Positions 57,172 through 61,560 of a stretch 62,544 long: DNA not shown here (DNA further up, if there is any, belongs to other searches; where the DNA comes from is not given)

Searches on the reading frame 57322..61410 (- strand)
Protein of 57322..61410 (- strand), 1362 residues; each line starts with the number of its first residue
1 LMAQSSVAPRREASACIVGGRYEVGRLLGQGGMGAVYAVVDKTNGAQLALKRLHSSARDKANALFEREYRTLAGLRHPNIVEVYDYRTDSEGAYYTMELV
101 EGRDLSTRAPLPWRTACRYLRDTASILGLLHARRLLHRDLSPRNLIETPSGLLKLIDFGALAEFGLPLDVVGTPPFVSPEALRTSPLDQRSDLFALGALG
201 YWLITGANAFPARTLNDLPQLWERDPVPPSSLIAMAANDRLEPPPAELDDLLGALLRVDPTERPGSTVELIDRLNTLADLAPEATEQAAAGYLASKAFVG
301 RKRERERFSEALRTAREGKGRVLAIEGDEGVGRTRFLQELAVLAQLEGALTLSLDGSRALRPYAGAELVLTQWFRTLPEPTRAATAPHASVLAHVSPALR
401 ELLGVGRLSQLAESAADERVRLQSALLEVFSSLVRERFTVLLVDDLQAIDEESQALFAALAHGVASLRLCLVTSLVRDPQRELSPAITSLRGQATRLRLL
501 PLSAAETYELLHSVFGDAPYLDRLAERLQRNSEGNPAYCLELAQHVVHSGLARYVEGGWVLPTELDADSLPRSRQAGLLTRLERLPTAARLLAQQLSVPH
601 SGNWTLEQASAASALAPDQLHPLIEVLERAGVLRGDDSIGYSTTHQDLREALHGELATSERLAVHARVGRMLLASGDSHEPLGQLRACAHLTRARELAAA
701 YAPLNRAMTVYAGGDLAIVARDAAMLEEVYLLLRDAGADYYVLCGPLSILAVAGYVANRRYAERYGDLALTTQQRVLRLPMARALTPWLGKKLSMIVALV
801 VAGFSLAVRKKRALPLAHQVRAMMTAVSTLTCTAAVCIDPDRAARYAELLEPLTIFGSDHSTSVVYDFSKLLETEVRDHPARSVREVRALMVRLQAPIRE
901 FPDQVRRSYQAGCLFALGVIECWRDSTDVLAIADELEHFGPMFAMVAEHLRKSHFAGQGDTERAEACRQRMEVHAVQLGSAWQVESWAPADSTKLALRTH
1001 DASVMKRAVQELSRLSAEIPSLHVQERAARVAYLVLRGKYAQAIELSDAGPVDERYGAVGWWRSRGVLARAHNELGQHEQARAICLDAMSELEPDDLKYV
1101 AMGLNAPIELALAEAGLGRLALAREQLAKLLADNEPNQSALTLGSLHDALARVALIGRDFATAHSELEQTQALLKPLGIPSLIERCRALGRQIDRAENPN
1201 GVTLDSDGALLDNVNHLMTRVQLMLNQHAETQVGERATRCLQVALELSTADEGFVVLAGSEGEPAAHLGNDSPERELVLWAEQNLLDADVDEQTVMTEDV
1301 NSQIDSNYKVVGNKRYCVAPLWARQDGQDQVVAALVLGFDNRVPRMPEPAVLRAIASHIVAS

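Call 11: search_protein_families(library=pfam, max_evalue=0.1, proteins=[window:57322-61410:-])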
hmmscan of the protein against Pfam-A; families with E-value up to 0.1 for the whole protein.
window:57322-61410:- (1362 aa): 7 families
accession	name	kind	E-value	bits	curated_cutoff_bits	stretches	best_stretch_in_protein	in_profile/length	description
PF00069.31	Pkinase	-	2.6e-37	129.1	31.7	1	22-266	1-254/263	Protein kinase domain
PF07714.23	PK_Tyr_Ser-Thr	-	5.6e-18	65.6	23.1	1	24-222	3-217/258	Protein tyrosine and serine/threonine kinase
PF13191.12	AAA_16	-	1.2e-16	62.1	32.6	1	298-472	2-167/167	AAA ATPase domain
PF01636.29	APH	-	0.00047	20.4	23.2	1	35-132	12-109/239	Phosphotransferase enzyme family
PF13401.12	AAA_22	-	0.0013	19.5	27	1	320-460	5-104/130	AAA domain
PF10923.14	BrxC_BrxD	-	0.0015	18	22.2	1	298-393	27-121/414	BREX system ATP-binding protein BrxC/D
PF07721.20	TPR_4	-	0.026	15.6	27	1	1063-1084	2-23/26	Tetratricopeptide repeat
